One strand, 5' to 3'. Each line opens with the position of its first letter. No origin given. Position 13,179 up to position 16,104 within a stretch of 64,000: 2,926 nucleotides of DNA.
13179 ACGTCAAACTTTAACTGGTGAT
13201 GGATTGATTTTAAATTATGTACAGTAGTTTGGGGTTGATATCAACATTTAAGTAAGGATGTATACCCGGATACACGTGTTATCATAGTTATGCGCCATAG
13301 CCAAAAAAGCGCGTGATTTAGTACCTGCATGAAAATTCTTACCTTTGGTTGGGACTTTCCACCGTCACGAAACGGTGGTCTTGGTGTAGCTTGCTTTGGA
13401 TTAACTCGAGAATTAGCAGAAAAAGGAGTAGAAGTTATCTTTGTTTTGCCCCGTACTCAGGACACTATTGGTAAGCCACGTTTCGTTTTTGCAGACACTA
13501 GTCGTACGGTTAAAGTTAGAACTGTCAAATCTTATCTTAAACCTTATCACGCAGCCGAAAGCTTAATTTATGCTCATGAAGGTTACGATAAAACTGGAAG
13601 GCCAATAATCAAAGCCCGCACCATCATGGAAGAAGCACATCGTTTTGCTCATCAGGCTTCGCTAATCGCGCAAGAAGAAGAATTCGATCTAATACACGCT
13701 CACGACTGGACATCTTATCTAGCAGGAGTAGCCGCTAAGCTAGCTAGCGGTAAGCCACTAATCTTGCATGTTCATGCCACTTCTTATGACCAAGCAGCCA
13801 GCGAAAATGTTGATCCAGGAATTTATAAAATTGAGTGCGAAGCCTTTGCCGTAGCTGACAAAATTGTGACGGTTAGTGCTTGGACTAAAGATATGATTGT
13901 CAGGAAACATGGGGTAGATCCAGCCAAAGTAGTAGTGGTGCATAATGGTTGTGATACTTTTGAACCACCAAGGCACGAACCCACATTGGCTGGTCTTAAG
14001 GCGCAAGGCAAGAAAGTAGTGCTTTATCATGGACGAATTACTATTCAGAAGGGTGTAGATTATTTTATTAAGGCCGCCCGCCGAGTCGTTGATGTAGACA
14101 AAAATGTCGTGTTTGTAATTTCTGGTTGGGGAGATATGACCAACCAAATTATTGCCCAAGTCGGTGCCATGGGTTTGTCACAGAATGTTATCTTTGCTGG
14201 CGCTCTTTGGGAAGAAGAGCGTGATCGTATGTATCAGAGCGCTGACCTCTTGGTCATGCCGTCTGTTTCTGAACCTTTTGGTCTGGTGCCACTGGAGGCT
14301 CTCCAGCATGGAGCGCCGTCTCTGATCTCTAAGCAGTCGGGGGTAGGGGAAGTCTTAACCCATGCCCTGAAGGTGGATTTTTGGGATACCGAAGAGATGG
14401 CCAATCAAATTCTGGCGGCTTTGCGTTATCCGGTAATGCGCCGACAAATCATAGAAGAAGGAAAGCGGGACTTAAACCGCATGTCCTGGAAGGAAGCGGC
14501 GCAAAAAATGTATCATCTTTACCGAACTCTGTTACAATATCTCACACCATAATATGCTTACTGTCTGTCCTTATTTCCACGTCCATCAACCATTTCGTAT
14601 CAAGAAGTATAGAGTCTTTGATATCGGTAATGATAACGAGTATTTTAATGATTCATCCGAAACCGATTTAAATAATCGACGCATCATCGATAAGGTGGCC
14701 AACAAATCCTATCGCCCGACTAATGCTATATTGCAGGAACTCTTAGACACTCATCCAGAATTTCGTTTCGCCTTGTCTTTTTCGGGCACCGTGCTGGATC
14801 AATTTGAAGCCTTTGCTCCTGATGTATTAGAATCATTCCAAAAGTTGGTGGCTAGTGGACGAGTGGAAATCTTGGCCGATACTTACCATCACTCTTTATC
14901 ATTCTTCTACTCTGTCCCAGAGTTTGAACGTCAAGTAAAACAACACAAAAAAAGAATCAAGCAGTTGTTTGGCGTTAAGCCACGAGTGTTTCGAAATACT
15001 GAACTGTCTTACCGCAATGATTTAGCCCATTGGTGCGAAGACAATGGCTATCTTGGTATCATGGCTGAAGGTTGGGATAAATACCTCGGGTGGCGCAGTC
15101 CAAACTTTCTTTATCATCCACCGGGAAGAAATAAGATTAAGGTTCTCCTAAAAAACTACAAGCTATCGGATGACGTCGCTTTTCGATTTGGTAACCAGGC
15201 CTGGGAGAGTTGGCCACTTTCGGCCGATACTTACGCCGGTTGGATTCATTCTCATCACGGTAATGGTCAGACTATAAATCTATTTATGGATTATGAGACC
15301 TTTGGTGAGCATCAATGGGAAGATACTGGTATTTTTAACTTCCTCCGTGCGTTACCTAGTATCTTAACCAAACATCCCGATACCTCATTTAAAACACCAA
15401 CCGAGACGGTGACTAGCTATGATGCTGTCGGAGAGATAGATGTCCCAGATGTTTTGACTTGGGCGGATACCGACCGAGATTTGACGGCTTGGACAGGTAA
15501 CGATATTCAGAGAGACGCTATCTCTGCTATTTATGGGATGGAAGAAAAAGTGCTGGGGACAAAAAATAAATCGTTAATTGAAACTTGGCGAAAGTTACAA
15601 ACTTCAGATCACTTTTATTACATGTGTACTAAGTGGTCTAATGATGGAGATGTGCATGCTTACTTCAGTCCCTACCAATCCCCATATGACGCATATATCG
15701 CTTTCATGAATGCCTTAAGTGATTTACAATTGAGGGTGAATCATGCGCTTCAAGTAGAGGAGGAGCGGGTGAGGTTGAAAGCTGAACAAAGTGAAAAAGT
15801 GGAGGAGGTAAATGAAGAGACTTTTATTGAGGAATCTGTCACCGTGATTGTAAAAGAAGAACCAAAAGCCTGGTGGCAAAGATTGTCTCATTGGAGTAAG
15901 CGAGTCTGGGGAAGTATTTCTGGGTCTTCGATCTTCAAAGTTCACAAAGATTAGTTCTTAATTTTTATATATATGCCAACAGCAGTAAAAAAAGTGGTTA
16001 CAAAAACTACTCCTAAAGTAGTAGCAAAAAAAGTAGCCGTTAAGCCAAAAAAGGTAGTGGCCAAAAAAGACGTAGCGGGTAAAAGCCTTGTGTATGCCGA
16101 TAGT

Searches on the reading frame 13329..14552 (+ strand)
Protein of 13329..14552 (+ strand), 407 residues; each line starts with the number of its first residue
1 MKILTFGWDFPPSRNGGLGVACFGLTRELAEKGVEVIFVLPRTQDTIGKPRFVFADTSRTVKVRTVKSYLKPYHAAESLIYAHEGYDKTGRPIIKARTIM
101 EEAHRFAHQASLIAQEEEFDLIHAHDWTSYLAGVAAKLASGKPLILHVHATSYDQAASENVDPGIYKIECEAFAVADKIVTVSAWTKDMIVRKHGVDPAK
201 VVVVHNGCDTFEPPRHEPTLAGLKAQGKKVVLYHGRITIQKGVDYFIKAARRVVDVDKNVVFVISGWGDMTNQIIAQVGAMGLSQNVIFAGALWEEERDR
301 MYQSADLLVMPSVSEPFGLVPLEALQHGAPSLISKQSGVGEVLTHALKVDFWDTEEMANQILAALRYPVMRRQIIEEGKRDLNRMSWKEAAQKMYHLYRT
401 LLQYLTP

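Call 36: search_protein_families(library=pfam, proteins=[window:13329-14552:+], max_evalue=0.0001)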
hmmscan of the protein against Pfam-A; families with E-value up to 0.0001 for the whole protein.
window:13329-14552:+ (407 aa): 6 families
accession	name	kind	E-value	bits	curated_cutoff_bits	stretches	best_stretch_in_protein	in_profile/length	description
PF00534.26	Glycos_transf_1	-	2.6e-31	108.9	26.4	1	224-380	11-171/172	Glycosyl transferases group 1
PF13692.12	Glyco_trans_1_4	-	2.2e-25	90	27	1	229-365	2-140/142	Glycosyl transferases group 1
PF13439.12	Glyco_transf_4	-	1e-24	87.9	28.5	1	16-210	2-168/170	Glycosyltransferase Family 4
PF20706.3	GT4-conflict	-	6.9e-22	78.4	26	1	145-393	112-384/385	Family 4 Glycosyltransferase in conflict systems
PF13579.12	Glyco_trans_4_4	-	4.8e-19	69.7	29.7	1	16-207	1-158/158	Glycosyl transferase 4-like domain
PF08323.17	Glyco_transf_5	-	5.5e-17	62.7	22.7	1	2-194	1-228/239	Starch synthase catalytic domain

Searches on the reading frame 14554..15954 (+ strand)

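Call 36: search_protein_families(library=pfam, proteins=[window:14554-15954:+], max_evalue=0.0001)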
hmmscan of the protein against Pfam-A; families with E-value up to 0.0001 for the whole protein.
window:14554-15954:+ (466 aa): 2 families
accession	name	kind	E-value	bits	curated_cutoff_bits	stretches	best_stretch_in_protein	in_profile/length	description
PF03065.20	Glyco_hydro_57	-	2.9e-68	230.8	21.2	1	7-298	3-291/291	Glycosyl hydrolase family 57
PF01522.26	Polysacc_deac_1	-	5.4e-06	26.8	23.1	1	93-166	49-121/124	Polysaccharide deacetylase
